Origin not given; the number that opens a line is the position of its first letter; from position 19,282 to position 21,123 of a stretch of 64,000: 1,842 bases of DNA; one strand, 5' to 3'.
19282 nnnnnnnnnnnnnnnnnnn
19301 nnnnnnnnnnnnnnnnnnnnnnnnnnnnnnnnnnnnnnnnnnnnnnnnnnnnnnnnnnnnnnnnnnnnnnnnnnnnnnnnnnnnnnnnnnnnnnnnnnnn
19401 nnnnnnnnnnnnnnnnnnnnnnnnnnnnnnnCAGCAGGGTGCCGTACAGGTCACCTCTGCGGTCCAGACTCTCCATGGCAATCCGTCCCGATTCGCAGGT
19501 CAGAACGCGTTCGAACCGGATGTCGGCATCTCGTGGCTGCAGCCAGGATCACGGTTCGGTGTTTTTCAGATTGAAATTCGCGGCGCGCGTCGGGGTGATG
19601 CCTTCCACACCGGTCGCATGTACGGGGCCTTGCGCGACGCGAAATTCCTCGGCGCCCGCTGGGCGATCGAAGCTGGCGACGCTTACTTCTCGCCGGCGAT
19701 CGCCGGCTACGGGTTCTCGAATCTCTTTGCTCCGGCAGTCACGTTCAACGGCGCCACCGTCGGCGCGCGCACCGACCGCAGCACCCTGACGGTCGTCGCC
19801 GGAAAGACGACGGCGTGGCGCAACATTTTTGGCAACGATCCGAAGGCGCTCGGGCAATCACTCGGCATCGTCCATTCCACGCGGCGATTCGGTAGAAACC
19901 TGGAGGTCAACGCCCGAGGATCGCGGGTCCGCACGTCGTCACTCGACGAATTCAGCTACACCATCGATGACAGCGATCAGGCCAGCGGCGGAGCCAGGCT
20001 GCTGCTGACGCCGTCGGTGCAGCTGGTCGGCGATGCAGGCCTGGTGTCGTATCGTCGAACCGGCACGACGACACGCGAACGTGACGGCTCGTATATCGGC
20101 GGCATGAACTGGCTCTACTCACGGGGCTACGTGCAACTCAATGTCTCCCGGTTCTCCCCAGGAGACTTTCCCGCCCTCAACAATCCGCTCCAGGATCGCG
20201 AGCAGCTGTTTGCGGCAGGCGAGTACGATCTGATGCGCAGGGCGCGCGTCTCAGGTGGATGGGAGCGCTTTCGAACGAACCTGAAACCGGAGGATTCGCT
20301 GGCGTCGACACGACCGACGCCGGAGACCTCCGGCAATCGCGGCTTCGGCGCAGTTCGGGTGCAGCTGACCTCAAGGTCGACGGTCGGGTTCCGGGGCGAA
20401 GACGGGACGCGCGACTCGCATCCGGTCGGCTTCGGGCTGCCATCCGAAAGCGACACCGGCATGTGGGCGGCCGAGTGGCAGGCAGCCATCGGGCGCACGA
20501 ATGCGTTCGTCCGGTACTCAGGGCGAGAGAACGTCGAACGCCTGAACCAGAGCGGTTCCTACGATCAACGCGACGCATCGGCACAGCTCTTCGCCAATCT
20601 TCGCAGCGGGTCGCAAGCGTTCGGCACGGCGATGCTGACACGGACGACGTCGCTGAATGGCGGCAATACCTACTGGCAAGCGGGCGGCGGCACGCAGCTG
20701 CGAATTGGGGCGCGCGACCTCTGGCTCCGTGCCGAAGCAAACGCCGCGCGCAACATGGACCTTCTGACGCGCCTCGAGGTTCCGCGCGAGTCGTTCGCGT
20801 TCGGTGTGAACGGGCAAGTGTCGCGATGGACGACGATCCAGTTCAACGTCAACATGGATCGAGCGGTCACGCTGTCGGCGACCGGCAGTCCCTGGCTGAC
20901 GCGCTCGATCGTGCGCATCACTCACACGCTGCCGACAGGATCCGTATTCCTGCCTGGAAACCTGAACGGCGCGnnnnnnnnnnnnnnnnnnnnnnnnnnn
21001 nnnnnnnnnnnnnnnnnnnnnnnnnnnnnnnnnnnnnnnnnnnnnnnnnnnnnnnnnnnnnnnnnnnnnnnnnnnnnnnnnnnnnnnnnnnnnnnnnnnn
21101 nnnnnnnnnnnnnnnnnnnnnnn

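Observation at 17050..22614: Candidate non-canonical chaperone-usher-type surface-fibre locus: four Cys-free paralogous subunits, a PapD-like chaperone and a SPOR-tailed OM barrel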

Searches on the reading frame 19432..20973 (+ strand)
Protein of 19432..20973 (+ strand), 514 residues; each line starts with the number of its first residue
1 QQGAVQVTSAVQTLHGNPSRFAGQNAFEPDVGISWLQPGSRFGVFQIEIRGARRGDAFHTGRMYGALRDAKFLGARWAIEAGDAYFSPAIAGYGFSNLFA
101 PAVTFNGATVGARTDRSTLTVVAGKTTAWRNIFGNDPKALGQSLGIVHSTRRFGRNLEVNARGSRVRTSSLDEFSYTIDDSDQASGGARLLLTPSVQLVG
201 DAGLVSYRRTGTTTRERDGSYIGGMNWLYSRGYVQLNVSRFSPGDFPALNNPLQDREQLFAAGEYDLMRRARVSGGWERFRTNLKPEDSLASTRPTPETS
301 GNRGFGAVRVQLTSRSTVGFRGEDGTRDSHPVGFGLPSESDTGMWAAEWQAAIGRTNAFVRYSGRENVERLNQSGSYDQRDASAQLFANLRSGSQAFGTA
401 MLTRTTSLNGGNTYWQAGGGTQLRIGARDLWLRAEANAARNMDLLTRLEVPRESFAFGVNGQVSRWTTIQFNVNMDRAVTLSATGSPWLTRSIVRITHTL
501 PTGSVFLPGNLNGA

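Call 46: search_protein_representatives(alignment_id=A6)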
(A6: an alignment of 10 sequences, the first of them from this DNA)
Query: 10 sequences, 515 profile positions. Proteins with E-value up to 0.001 (for the whole library): 174; up to 1e-10: 133; up to 1e-30: 80. The best 150 are listed.
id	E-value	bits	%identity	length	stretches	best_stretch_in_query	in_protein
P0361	1.4e-252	855.4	-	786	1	1-513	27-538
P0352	7.0e-224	760.7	-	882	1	1-512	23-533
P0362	4.5e-183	626.1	-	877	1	1-508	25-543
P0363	3.4e-177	606.7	-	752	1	1-510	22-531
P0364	1.2e-167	575.2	-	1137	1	1-510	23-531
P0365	3.6e-164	563.7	-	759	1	1-511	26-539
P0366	1.4e-162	558.5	-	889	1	1-513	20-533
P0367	2.8e-160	550.9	-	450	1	1-343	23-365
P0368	4.1e-150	517.3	-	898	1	1-511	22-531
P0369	6.6e-150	516.6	-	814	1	1-513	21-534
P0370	1.5e-147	508.8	-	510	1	1-420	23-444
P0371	1.7e-136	472.4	-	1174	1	2-512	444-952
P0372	1.1e-131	456.6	-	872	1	1-506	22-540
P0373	4.9e-130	451.1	-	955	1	2-509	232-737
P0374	9.1e-129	446.9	-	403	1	36-427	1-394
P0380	4.0e-118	411.8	-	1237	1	4-514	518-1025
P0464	3.0e-19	85.6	-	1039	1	43-481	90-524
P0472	3.4e-15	72.2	-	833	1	55-473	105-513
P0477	2.5e-14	69.3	-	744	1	17-286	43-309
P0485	1.2e-12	63.8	-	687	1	41-320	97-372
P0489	1.0e-11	60.7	-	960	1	74-318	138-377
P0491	4.4e-11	58.6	-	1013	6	456-488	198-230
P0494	1.3e-10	57.0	-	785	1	42-471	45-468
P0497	1.1e-09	53.9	-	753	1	28-379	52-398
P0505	6.8e-08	48.1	-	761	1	32-302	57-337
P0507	1.7e-07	46.8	-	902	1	41-357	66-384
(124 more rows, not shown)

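Call 47: search_protein_families(library=pfam, max_evalue=0.01, proteins=[P0464, P0472, P0477, P0485, P0489, P0491, P0494, P0497, P0505, P0507])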
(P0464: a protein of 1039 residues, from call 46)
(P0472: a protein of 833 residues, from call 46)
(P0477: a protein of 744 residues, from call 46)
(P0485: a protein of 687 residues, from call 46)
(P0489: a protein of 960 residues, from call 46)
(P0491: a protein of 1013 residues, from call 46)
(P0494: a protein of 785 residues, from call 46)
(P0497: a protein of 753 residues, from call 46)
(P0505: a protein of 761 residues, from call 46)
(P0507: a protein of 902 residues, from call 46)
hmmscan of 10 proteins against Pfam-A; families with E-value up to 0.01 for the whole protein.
P0464 (1039 aa): 8 families
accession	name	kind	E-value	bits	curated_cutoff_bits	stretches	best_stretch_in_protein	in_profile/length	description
PF01476.26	LysM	-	6.6e-20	71.2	20.9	2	944-992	1-43/43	LysM domain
PF17210.9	SdrD_B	-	2.4e-12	47.5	29.7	1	593-665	3-82/112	SdrD B-like domain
PF09430.16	EMC7_beta-sandw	-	1.1e-10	42.1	26.6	2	717-758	7-50/122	ER membrane protein complex subunit 7, beta-sandwich domain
PF13620.12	CarboxypepD_reg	-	1.3e-10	41.9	32.3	1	718-765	17-63/82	Carboxypeptidase regulatory-like domain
PF13715.12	CarbopepD_reg_2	-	2.7e-08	34.2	32.2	1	716-753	13-50/88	CarboxypepD_reg-like domain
PF17802.7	SpaA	-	0.00017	22.1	23.1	0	728-752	33-57/91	Prealbumin-like fold domain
PF05489.18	Phage_tail_X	-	0.00099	19.1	22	0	943-993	3-53/60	Phage Tail Protein X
PF23193.1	NOMO_3rd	-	0.0052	17.3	27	0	727-750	58-81/120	NOMO third transthyretin-like domain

P0472 (833 aa): 6 families
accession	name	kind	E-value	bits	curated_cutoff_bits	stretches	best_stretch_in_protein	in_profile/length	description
PF17210.9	SdrD_B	-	2.3e-14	54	29.7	2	591-646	5-65/112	SdrD B-like domain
PF13620.12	CarboxypepD_reg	-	3.3e-12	47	32.3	2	705-746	15-58/82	Carboxypeptidase regulatory-like domain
PF09430.16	EMC7_beta-sandw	-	6.5e-08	33.2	26.6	0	610-647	7-47/122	ER membrane protein complex subunit 7, beta-sandwich domain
PF13715.12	CarbopepD_reg_2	-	1.7e-05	25.2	32.2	0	717-743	25-51/88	CarboxypepD_reg-like domain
PF17802.7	SpaA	-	0.0014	19.2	23.1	0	721-740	37-56/91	Prealbumin-like fold domain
PF16371.11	MetallophosN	-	0.0085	16.7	35.6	0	712-731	14-33/77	N terminal of Calcineurin-like phosphoesterase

P0477 (744 aa): 10 families
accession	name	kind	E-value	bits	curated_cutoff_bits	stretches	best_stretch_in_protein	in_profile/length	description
PF17210.9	SdrD_B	-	3.4e-21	76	29.7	2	641-701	5-67/112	SdrD B-like domain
PF13620.12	CarboxypepD_reg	-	1.5e-15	57.8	32.3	2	654-702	8-55/82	Carboxypeptidase regulatory-like domain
PF13715.12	CarbopepD_reg_2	-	2.1e-10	40.9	32.2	2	562-600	12-50/88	CarboxypepD_reg-like domain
PF13505.12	OMP_b-brl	-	5.3e-06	27.1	28.7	1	412-507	58-170/175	Outer membrane protein beta-barrel domain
PF17802.7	SpaA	-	6.9e-06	26.6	23.1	0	673-696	33-56/91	Prealbumin-like fold domain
PF14686.12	fn3_3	-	8.1e-06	26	24.4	1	675-698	28-51/75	Polysaccharide lyase family 4, domain II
PF23193.1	NOMO_3rd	-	7.8e-05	23.1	27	0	674-697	60-83/120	NOMO third transthyretin-like domain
PF09430.16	EMC7_beta-sandw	-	0.00043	20.9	26.6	0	674-699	21-46/122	ER membrane protein complex subunit 7, beta-sandwich domain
PF00775.27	Dioxygenase_C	-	0.00081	19.3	27.3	0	675-698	77-100/182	Dioxygenase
PF13609.12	Porin_4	-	0.0024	18.2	27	0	182-305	199-307/310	Gram-negative porin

P0485 (687 aa): 2 families
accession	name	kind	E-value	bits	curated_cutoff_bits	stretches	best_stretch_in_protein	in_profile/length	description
PF17210.9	SdrD_B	-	8.9e-06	26.3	29.7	1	599-655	3-64/112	SdrD B-like domain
PF20841.2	NtrZ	-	0.0059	17.4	27.7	0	235-262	24-51/78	NtrZ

P0489 (960 aa): 4 families
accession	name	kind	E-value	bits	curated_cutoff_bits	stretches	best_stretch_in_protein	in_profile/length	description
PF17210.9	SdrD_B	-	2.5e-07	31.3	29.7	1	597-654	2-64/112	SdrD B-like domain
PF13620.12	CarboxypepD_reg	-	4.8e-06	27.3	32.3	1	712-765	9-63/82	Carboxypeptidase regulatory-like domain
PF09430.16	EMC7_beta-sandw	-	0.0005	20.7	26.6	0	718-759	8-48/122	ER membrane protein complex subunit 7, beta-sandwich domain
PF13715.12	CarbopepD_reg_2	-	0.0058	17.1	32.2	0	729-759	23-53/88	CarboxypepD_reg-like domain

P0491 (1013 aa): 5 families
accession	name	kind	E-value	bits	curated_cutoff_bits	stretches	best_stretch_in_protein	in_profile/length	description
PF19138.6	TbsP_N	-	1.7e-05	25.4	27.1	0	189-240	27-76/144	Transcriptional regulator TbsP-like, N-terminal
PF02721.21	DUF223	-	0.002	18.9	24.6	0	58-85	74-101/104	Domain of unknown function DUF223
PF02803.24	Thiolase_C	-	0.0027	17.8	27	0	853-910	63-117/123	Thiolase, C-terminal domain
PF22262.2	DUF6950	-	0.0043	17.6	27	0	99-131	49-81/134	Domain of unknown function (DUF6950)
PF21425.3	DTP-pb9_A-dom_N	-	0.009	16.5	27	0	847-883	8-44/84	Distal tail protein pb9, A domain, N-terminal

P0494 (785 aa): 6 families
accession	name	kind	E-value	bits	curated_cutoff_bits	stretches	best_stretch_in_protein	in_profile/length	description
PF13620.12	CarboxypepD_reg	-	1.9e-11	44.6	32.3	1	656-705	5-55/82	Carboxypeptidase regulatory-like domain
PF17210.9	SdrD_B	-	5.9e-11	43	29.7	1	547-602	5-65/112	SdrD B-like domain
PF09430.16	EMC7_beta-sandw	-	1.4e-10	41.9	26.6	2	566-603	7-47/122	ER membrane protein complex subunit 7, beta-sandwich domain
PF13715.12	CarbopepD_reg_2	-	1.7e-08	34.8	32.2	1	657-704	5-50/88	CarboxypepD_reg-like domain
PF17802.7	SpaA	-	2e-05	25.1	23.1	1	679-730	33-81/91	Prealbumin-like fold domain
PF23193.1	NOMO_3rd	-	0.0077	16.7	27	0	678-702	58-82/120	NOMO third transthyretin-like domain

P0497 (753 aa): 5 families
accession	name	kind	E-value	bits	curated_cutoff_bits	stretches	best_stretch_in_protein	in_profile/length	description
PF17210.9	SdrD_B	-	6.9e-21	75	29.7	2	543-600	3-65/112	SdrD B-like domain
PF13620.12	CarboxypepD_reg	-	3.7e-08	34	32.3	1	557-632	7-81/82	Carboxypeptidase regulatory-like domain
PF13715.12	CarbopepD_reg_2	-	3.3e-05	24.3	32.2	0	563-637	13-81/88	CarboxypepD_reg-like domain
PF23193.1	NOMO_3rd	-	5.8e-05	23.6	27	0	679-706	61-88/120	NOMO third transthyretin-like domain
PF17802.7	SpaA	-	0.00024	21.6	23.1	0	670-700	27-56/91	Prealbumin-like fold domain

P0505 (761 aa): 4 families
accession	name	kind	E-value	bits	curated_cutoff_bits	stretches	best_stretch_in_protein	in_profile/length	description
PF13620.12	CarboxypepD_reg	-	2.1e-09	38.1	32.3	1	565-615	2-54/82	Carboxypeptidase regulatory-like domain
PF13715.12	CarbopepD_reg_2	-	2.5e-06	27.9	32.2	1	565-614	1-49/88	CarboxypepD_reg-like domain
PF09430.16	EMC7_beta-sandw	-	2.7e-05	24.8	26.6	0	680-705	21-46/122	ER membrane protein complex subunit 7, beta-sandwich domain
PF17210.9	SdrD_B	-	0.00028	21.5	29.7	0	665-707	26-67/112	SdrD B-like domain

P0507 (902 aa): 4 families
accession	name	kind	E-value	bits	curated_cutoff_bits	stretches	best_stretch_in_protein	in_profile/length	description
PF13620.12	CarboxypepD_reg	-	2.7e-14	53.7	32.3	1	563-646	2-81/82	Carboxypeptidase regulatory-like domain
PF13715.12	CarbopepD_reg_2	-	3.4e-07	30.6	32.2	0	658-700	8-50/88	CarboxypepD_reg-like domain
PF17210.9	SdrD_B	-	5e-06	27.1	29.7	0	657-703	17-67/112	SdrD B-like domain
PF09430.16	EMC7_beta-sandw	-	6.1e-06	26.9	26.6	0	666-700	9-45/122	ER membrane protein complex subunit 7, beta-sandwich domain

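Call 60: find_encoding_contigs(protein=P0464, flank=8000, max_places=3)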
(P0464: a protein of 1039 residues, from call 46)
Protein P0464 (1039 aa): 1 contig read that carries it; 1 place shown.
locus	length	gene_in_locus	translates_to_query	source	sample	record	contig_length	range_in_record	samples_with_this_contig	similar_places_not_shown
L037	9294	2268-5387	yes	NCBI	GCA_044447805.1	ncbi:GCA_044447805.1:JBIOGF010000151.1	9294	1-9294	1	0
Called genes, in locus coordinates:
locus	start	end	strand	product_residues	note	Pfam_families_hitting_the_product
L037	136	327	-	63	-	-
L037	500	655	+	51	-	-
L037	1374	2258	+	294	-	-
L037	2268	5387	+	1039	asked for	PF13715:CarbopepD_reg_2 (faint), PF09430:EMC7_beta-sandw (faint), PF13620:CarboxypepD_reg (faint), PF17210:SdrD_B (weak), PF22904:NOMO1-like_2nd (faint), PF01476:LysM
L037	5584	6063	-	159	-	PF11533:AtzH-like (faint), PF13577:SnoaL_4 (weak), PF13474:SnoaL_3, PF14534:DUF4440, PF12680:SnoaL_2 (faint)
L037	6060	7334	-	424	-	PF03130:HEAT_PBS (faint), PF08331:QueG_DUF1730, PF13484:Fer4_16, PF00514:Arm (faint), PF13513:HEAT_EZ (weak), PF13646:HEAT_2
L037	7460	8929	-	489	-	PF02597:ThiS, PF00899:ThiF, PF00581:Rhodanese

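Call 61: find_encoding_contigs(protein=P0477, flank=8000, max_places=3)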
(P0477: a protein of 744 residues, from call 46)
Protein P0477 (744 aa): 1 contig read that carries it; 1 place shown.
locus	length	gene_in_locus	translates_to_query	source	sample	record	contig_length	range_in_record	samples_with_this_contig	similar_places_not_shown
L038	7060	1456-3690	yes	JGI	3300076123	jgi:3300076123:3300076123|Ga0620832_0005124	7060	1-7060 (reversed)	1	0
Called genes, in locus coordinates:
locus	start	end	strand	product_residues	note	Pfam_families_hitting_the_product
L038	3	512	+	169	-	?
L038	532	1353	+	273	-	-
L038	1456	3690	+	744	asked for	PF13505:OMP_b-brl (faint), PF13620:CarboxypepD_reg (weak), PF13715:CarbopepD_reg_2 (faint), PF17210:SdrD_B, PF22904:NOMO1-like_2nd (faint), PF14686:fn3_3 (faint), PF13620:CarboxypepD_reg (weak), PF17210:SdrD_B, +1 more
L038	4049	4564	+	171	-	-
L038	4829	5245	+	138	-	PF07963:N_methyl (weak)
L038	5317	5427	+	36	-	-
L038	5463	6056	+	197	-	PF08334:T2SSG (faint)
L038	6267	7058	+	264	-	?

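Call 63: find_encoding_contigs(protein=P0507, flank=8000, max_places=2)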
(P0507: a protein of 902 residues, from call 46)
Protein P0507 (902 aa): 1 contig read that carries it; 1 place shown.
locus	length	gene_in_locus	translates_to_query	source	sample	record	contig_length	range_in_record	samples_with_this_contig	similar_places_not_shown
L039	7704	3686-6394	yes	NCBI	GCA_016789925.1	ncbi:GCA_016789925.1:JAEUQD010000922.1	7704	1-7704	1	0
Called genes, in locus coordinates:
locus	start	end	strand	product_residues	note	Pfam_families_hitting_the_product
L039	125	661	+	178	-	-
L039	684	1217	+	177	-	-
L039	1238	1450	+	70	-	-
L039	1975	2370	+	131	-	-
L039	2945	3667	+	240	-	-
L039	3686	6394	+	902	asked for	PF13620:CarboxypepD_reg (faint), PF13715:CarbopepD_reg_2 (faint), PF09430:EMC7_beta-sandw (faint), PF17210:SdrD_B (faint)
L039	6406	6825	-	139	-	PF01042:Ribonuc_L-PSP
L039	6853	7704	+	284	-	PF16011:CBM9_2, PF06452:CBM9_1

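Call 64: find_encoding_contigs(protein=P0497, flank=8000, max_places=2)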
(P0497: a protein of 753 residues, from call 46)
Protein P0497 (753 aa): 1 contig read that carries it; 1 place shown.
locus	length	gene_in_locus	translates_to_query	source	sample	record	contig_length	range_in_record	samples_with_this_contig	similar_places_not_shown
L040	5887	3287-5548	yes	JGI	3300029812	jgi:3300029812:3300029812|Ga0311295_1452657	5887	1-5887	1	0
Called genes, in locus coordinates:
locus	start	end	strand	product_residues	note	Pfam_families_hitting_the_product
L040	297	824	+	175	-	-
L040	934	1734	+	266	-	-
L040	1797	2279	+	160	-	-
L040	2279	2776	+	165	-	-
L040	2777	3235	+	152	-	-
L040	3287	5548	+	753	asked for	PF22904:NOMO1-like_2nd (faint), PF17210:SdrD_B, PF13620:CarboxypepD_reg (faint), PF17210:SdrD_B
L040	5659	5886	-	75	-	?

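Call 65: find_encoding_contigs(protein=P0489, flank=8000, max_places=2)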
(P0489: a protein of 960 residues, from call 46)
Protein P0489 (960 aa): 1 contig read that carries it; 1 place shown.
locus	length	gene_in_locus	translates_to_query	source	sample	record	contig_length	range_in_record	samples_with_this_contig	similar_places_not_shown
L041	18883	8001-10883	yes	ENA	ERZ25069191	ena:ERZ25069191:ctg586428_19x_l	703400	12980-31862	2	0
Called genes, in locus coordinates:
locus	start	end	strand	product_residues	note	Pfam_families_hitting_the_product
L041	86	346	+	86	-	-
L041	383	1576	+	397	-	PF22483:Mu-transpos_C_2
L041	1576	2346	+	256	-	PF01695:IstB_IS21, PF00308:Bac_DnaA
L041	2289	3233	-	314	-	PF00665:rve, PF13683:rve_3 (weak)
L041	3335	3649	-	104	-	PF01527:HTH_Tnp_1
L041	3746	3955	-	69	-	-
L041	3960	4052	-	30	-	-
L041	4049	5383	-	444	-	PF17680:FlgO (faint)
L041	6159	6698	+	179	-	-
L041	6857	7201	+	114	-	-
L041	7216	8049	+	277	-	-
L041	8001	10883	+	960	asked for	PF17210:SdrD_B (faint), PF13620:CarboxypepD_reg (weak)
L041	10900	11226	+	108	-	PF00072:Response_reg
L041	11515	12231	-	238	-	PF07238:PilZ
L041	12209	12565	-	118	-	-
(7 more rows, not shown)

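Call 66: find_encoding_contigs(protein=P0380, flank=8000, max_places=2)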
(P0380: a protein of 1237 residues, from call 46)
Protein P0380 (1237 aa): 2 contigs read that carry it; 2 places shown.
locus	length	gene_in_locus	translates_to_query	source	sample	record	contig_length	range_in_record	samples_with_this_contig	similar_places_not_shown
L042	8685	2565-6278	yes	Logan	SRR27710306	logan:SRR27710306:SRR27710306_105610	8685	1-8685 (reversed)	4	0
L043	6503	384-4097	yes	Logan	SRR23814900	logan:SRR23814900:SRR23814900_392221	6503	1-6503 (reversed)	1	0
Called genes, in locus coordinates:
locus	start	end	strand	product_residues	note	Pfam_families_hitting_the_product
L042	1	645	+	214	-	?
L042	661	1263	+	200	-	PF12728:HTH_17, PF00072:Response_reg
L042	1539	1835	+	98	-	PF12728:HTH_17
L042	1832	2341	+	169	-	-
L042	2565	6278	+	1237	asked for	PF11741:AMIN, PF17210:SdrD_B (faint), PF13620:CarboxypepD_reg (faint)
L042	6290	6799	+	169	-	-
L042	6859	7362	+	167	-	-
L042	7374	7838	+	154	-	-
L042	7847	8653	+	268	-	-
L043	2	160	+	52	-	?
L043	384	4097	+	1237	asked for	PF11741:AMIN, PF17210:SdrD_B (faint), PF13620:CarboxypepD_reg (faint)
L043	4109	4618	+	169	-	-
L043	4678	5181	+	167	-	-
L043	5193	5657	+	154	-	-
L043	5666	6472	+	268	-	-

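Call 68: search_protein_families(library=pfam, alignment_id=A6, max_evalue=10)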
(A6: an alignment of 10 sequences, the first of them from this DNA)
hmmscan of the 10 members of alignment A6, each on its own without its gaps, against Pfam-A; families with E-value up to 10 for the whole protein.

A. member 1, seq(514 aa): 1 family
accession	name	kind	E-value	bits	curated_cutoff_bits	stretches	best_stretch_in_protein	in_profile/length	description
PF14849.12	YidC_periplas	-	0.026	14.9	24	1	378-503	33-159/283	YidC periplasmic domain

B. families by the number of members that match (of 10 scanned): 2 families
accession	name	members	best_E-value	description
PF14849.12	YidC_periplas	1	0.026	YidC periplasmic domain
PF08310.17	LGFP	1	0.049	LGFP repeat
